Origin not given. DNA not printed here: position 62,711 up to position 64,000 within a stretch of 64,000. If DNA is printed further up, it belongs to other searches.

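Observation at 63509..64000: Rhs core ends in DPFGL and is followed at once by a truncated HU-type DNA-binding domain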

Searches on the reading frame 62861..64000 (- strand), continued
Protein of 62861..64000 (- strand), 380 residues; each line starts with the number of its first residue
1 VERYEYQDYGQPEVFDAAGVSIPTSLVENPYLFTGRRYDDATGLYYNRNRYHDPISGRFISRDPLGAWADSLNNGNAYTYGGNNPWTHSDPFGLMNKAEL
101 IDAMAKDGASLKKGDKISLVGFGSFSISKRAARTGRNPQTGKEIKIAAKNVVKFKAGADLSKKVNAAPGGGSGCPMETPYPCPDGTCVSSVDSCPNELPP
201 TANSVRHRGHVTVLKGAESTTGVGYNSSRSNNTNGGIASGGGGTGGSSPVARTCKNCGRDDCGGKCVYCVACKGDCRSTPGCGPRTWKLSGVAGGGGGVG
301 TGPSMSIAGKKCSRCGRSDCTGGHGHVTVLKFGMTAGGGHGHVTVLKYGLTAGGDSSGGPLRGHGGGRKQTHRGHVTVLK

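Call 16: find_encoding_contigs(protein=P0010, flank=10000, max_places=3)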
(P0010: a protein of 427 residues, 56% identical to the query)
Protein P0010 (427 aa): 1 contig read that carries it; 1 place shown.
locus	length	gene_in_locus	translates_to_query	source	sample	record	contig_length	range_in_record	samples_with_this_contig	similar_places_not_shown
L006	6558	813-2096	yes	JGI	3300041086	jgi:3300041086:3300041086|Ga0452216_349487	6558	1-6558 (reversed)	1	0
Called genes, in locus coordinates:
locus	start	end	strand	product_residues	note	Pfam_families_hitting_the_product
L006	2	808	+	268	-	?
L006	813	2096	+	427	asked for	-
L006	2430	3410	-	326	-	PF14319:Zn_Tnp_IS91, PF04986:Y2_Tnp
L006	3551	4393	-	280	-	PF13495:Phage_int_SAM_4, PF00589:Phage_integrase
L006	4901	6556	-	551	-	?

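Call 26: find_encoding_contigs(protein=window:62861-64000:-, flank=10000, max_places=4)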
Protein window:62861-64000:- (380 aa): no gene with exactly this product is on record in the collection.

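Call 27: find_related_loci(query=window:62861-64000:-, collection=genome_contigs, flank=10000)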
Query window:62861-64000:- (380 aa) in genome_contigs; peptide patterns used: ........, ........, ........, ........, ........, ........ (x = any residue, [..] = any of these).
600 stretches matched a pattern (row limit reached: there are more); 575 encode a relative of the query (tblastn E <= 1e-3); the best 80 are kept; 80 distinct loci.
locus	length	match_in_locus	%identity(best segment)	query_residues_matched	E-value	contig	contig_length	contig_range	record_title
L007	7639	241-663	48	94-206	1e-28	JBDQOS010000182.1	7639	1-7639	MAG: Flavobacteriales bacterium isolate SFB_27S_18OctNov_coas_20 k141_2612419, whole genome shotgun sequence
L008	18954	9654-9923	67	95-165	1e-28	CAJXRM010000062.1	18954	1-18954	MAG TPA_asm: uncultured Flavobacteriales bacterium isolate SRR3933379_bin.16_MetaBAT_v2.12.1_MAG genome assembly, contig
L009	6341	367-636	69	95-165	2e-28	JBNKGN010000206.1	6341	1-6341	MAG: Crocinitomicaceae bacterium isolate E1E2.bin.28.strict NODE_206_length_6341_cov_3.407567, whole genome shotgun sequ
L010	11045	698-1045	57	83-165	5e-28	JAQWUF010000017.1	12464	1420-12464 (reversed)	MAG: Crocinitomicaceae bacterium isolate cluster3_bin.1 k119_712844, whole genome shotgun sequence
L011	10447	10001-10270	67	95-165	4e-28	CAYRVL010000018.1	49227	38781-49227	MAG TPA_asm: uncultured Fluviicola sp. isolate binchicken_co263_340 genome assembly, contig: NODE_287_length_49227_cov_1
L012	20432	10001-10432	46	28-165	1e-27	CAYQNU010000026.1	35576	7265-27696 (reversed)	MAG TPA_asm: uncultured Flavobacteriales bacterium isolate SRP329715_co2_57 genome assembly, contig: NODE_2530_length_35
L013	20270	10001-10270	66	95-165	1e-27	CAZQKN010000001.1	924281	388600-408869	MAG TPA_asm: uncultured Akkermansia sp. isolate SRP319275_co3_137 genome assembly, contig: NODE_1_length_924281_cov_49.2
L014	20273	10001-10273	64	94-165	5e-27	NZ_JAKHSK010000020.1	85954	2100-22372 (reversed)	Zunongwangia pacifica strain MCCC M21534 NODE_20_length_85954_cov_62.512402, whole genome shotgun sequence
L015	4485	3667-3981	58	79-165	3e-27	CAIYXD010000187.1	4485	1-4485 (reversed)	MAG: uncultured Flavobacteriia bacterium isolate Loclat_bin-05263 genome assembly, contig: bin-05263:187/614, whole geno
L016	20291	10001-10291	62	88-165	5e-27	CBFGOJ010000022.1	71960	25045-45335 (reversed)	MAG TPA_asm: uncultured Fluviicola sp. isolate ERR5385025_binner13_Refined_10 genome assembly, contig: ERZ27258652.49, w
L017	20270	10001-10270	66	95-165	4e-27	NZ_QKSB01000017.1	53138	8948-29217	Putridiphycobacter roseus strain SM1701 SM1701_scaffold17, whole genome shotgun sequence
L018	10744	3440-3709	63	95-165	4e-27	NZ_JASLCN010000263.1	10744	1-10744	MAG: Fluviicola sp. isolate SHSU_advanced.final.161 k67_3537685, whole genome shotgun sequence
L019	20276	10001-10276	65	92-164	6e-27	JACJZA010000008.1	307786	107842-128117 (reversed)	MAG: Flavobacteriales bacterium isolate HK-STAS-BACT-52 HK-STAS-BACT-52_8, whole genome shotgun sequence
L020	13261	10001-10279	62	92-165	6e-27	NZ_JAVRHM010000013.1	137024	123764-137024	Autumnicola patrickiae strain F188 13, whole genome shotgun sequence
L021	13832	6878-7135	65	95-161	1e-26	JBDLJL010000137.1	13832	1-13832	MAG: Bacteroidota bacterium isolate MAG096 MAG096_137, whole genome shotgun sequence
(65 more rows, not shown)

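Call 33: search_protein_families(library=pfam, proteins=[P0001, P0010, P0040, P0116, P0062], max_evalue=1)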
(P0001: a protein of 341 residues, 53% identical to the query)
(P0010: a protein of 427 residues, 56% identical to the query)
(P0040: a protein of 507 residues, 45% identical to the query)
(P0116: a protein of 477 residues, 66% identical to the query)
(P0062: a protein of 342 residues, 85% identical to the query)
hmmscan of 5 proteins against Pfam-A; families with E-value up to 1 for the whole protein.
P0001 (341 aa): 5 families
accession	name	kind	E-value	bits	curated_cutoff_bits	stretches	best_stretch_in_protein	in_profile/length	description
PF00216.26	Bac_DNA_binding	-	1.2e-21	77.2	22.4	1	115-177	28-90/90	Bacterial DNA-binding protein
PF00009.33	GTP_EFTU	-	4.8e-08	33.2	26.5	1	97-128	1-32/188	Elongation factor Tu GTP binding domain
PF05954.17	Phage_GPD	-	2.6e-07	30.6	30.1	1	229-255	122-148/305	Phage tail baseplate hub (GPD)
PF18291.6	HU-HIG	-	0.0012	19.3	26.2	1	114-177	58-119/125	HU domain fused to wHTH, Ig, or Glycine-rich motif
PF19993.5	DO-GTPase2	-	0.21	11.7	27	1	102-130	3-30/226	Double-GTPase 2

P0010 (427 aa): 1 family
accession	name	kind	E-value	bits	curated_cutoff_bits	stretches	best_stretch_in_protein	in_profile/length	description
PF13620.12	CarboxypepD_reg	-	0.092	13.5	32.3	1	270-298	29-57/82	Carboxypeptidase regulatory-like domain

P0040 (507 aa): 3 families
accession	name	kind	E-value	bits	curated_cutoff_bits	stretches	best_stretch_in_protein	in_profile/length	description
PF00216.26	Bac_DNA_binding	-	2.4e-11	44.2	22.4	1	285-328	47-90/90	Bacterial DNA-binding protein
PF05593.20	RHS_repeat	-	8.9e-05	23.2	22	3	16-47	1-33/38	RHS Repeat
PF17780.6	OCRE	-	0.6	10.6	24.7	1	179-204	7-34/52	OCRE domain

P0116 (477 aa): 5 families
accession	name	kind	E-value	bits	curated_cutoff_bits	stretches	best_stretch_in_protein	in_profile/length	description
PF00216.26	Bac_DNA_binding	-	3e-32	111.2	22.4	2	407-477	20-90/90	Bacterial DNA-binding protein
PF18291.6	HU-HIG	-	2e-06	28.3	26.2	1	410-476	54-118/125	HU domain fused to wHTH, Ig, or Glycine-rich motif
PF11617.13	Cu-binding_MopE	-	0.00014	22.4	27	1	92-105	13-26/30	Putative metal-binding motif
PF01839.29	FG-GAP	-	0.084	13.2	22.1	1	172-189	8-25/37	FG-GAP repeat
PF03715.18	Noc2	-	0.26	10.8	29.9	1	234-255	77-98/298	Noc2p family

P0062 (342 aa): 5 families
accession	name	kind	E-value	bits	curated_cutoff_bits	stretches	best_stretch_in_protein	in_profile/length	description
PF00216.26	Bac_DNA_binding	-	2.1e-40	137.3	22.4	2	29-95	1-67/90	Bacterial DNA-binding protein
PF18291.6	HU-HIG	-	5.7e-08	33.3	26.2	1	25-84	28-87/125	HU domain fused to wHTH, Ig, or Glycine-rich motif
PF18175.6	HU-CCDC81_bac_2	-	7.3e-05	23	35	1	34-82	3-51/70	CCDC81-like prokaryotic HU domain 2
PF08142.18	AARP2CN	-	0.089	12.9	23.8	1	38-82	22-66/73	AARP2CN (NUC121) domain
PF14908.11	HU-CCDC81_euk_1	-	0.1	13.1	26.1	0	43-88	18-63/89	CCDC81 eukaryotic HU domain 1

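Call 38: find_encoding_contigs(protein=P0062, flank=8000, max_places=2)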
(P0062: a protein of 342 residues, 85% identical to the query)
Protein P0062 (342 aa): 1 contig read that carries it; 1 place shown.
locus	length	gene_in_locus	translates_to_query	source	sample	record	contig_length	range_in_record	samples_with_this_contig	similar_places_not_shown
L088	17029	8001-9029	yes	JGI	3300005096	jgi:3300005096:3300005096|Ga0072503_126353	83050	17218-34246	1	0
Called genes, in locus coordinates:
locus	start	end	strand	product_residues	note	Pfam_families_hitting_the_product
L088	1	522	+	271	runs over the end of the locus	PF25087:GMPPB_C (weak), PF00132:Hexapep (weak)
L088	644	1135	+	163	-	PF02082:Rrf2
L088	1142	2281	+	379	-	PF00266:Aminotran_5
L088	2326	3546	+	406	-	PF00155:Aminotran_1_2, PF00266:Aminotran_5, PF01053:Cys_Met_Meta_PP (faint), PF01212:Beta_elim_lyase (weak)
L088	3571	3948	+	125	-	PF01592:NifU_N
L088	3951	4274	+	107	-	PF01521:Fe-S_biosyn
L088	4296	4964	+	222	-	PF00226:DnaJ, PF07743:HSCB_C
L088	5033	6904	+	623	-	PF00012:HSP70, PF06723:MreB_Mbl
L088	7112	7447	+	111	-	PF00111:Fer2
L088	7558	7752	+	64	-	PF04384:Fe-S_assembly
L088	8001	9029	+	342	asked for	PF18291:HU-HIG (weak), PF00216:Bac_DNA_binding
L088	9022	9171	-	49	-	-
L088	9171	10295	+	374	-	PF21016:RlmN_N, PF04055:Radical_SAM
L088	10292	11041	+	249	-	PF00515:TPR_1 (faint), PF07719:TPR_2 (faint), PF13181:TPR_8 (faint), PF13424:TPR_12 (faint), PF13428:TPR_14 (faint), PF13414:TPR_11 (faint), PF14559:TPR_19 (weak), PF13432:TPR_16 (weak), +1 more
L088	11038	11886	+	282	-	PF01381:HTH_3 (faint), PF12844:HTH_19, PF13413:HTH_25, PF13560:HTH_31 (weak), PF13464:RodZ_C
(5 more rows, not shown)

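Call 39: find_encoding_contigs(protein=P0116, flank=8000, max_places=2)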
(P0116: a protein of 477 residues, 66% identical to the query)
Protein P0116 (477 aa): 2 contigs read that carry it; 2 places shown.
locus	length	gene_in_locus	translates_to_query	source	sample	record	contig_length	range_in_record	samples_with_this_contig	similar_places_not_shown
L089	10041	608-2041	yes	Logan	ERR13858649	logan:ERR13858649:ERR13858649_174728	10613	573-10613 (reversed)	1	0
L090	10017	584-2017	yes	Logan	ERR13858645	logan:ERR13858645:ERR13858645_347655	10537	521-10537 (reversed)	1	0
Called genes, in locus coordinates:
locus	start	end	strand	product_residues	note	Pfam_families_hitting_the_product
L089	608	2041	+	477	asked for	PF18291:HU-HIG (faint), PF00216:Bac_DNA_binding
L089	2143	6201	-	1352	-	PF10433:Beta-prop_RSE1_1st, PF23726:Beta-prop_RSE1_2nd, PF03178:CPSF_A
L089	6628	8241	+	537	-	PF02809:UIM (faint), PF23625:UIM_2 (faint), PF13898:MINDY-3_4_CD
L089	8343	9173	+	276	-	PF13898:MINDY-3_4_CD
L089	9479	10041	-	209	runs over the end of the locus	-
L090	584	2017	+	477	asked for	PF18291:HU-HIG (faint), PF00216:Bac_DNA_binding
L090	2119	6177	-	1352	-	PF10433:Beta-prop_RSE1_1st, PF23726:Beta-prop_RSE1_2nd, PF03178:CPSF_A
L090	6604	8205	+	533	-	PF02809:UIM (faint), PF23625:UIM_2 (faint), PF13898:MINDY-3_4_CD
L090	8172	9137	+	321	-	PF13898:MINDY-3_4_CD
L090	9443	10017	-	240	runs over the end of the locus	-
